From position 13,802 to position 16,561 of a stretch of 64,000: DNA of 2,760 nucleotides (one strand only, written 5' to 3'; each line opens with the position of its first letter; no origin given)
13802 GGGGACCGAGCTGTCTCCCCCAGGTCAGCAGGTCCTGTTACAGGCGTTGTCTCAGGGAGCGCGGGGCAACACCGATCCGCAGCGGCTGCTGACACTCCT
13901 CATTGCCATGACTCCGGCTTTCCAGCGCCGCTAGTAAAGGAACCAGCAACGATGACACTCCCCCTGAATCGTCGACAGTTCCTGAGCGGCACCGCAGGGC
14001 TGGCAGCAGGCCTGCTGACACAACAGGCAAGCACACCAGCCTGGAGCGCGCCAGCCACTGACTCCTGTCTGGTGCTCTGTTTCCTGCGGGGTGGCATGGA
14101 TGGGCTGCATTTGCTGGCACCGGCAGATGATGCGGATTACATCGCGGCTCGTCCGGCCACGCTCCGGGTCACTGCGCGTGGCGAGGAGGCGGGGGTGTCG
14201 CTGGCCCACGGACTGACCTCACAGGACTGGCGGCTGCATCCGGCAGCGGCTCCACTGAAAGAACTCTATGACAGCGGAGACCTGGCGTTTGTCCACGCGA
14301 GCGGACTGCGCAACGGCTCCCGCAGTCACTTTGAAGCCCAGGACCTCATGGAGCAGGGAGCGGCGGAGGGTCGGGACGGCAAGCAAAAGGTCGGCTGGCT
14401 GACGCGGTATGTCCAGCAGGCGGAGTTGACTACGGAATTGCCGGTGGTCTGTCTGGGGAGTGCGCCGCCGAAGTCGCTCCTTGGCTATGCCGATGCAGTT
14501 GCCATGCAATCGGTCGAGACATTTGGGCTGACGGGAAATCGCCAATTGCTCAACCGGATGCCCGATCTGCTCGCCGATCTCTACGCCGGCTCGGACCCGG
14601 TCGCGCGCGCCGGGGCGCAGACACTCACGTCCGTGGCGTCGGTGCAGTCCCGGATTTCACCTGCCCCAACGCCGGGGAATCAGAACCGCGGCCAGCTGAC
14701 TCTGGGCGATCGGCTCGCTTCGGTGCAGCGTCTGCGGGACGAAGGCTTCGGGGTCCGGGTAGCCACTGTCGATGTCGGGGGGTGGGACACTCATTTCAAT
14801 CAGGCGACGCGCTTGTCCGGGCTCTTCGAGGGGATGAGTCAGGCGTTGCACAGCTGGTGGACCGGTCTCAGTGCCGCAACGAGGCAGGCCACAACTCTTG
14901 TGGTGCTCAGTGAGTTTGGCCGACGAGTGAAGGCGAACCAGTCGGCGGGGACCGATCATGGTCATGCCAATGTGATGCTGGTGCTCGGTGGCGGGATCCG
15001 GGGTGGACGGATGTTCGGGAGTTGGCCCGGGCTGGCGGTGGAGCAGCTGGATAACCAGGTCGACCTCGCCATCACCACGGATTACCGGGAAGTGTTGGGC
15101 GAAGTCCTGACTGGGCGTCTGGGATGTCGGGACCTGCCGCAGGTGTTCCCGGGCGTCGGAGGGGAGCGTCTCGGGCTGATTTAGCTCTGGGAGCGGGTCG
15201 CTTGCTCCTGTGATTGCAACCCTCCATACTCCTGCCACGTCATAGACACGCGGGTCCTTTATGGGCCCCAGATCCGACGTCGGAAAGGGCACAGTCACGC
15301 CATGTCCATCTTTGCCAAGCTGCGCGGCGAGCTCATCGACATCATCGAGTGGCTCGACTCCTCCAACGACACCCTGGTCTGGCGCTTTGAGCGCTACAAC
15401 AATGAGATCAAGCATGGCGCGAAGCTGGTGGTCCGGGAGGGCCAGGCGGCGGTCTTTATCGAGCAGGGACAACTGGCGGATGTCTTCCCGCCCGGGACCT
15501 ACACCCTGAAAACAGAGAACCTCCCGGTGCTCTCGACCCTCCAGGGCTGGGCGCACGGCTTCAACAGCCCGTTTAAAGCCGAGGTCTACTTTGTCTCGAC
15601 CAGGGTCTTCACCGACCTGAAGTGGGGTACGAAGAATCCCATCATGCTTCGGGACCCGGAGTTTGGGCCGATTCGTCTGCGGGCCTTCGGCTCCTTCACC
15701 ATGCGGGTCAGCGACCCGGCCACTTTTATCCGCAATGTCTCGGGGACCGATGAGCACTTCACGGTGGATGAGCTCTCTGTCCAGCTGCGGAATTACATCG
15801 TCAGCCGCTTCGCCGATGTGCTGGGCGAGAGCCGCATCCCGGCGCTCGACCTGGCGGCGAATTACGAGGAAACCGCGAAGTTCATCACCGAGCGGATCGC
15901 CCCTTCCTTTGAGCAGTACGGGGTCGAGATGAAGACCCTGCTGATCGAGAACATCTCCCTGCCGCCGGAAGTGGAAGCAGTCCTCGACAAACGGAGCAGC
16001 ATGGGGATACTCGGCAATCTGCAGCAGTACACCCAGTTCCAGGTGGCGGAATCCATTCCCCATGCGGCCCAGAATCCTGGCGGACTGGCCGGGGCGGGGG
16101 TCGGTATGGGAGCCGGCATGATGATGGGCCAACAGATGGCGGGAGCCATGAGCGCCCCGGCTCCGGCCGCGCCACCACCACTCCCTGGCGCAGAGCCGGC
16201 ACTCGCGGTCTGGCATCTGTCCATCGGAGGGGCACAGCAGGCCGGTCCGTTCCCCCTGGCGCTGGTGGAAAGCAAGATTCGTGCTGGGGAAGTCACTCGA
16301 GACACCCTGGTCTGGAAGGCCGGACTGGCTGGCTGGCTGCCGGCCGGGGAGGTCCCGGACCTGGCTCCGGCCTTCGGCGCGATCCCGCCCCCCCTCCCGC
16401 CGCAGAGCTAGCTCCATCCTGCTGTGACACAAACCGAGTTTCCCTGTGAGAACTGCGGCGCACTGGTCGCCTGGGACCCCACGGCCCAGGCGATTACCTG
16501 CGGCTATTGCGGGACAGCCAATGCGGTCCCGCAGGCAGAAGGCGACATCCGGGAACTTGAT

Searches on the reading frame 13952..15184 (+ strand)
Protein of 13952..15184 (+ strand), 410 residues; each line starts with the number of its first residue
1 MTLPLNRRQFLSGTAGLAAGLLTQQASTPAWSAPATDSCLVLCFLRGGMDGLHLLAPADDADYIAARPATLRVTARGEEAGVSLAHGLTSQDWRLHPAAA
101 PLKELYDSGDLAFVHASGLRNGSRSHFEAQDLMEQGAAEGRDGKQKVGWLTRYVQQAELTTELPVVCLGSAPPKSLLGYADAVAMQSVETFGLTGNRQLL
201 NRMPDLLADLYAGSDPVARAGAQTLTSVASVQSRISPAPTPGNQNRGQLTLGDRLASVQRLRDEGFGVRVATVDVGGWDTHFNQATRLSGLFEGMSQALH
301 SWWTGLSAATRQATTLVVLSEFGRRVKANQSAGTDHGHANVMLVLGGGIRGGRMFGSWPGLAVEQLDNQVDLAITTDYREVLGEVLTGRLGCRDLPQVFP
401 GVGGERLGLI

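Call 52: search_protein_families(library=pfam, proteins=[window:13952-15184:+], max_evalue=0.00001)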
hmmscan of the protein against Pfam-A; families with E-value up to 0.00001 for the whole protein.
window:13952-15184:+ (410 aa): 1 family
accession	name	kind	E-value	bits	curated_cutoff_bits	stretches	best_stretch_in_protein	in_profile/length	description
PF07394.17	DUF1501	-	2.8e-30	106.2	27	1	40-371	4-349/390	Protein of unknown function (DUF1501)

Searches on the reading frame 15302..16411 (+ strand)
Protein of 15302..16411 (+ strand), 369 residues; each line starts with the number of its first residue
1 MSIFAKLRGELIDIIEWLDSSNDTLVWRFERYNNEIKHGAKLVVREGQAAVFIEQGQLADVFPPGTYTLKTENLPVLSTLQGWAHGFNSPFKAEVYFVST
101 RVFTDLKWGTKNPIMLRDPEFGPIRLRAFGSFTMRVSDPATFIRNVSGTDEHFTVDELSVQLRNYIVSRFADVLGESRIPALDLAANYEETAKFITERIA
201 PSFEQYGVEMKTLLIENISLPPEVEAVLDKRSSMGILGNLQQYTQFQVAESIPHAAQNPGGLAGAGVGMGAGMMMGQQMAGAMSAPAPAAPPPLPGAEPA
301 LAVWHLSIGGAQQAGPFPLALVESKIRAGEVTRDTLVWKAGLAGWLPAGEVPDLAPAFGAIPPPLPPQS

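Call 52: search_protein_families(library=pfam, proteins=[window:15302-16411:+], max_evalue=0.00001)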
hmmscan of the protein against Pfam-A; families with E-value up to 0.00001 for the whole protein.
window:15302-16411:+ (369 aa): 3 families
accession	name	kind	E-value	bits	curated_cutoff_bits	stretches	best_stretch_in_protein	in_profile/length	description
PF13421.11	Band_7_1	-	1.3e-101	339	24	1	26-236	1-211/211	SPFH domain-Band 7 family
PF14237.11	GYF_2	-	1.2e-18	67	25.8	1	304-354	1-50/50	GYF domain 2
PF01145.31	Band_7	-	5.4e-17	62.8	23.6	1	43-232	2-159/176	SPFH domain / Band 7 family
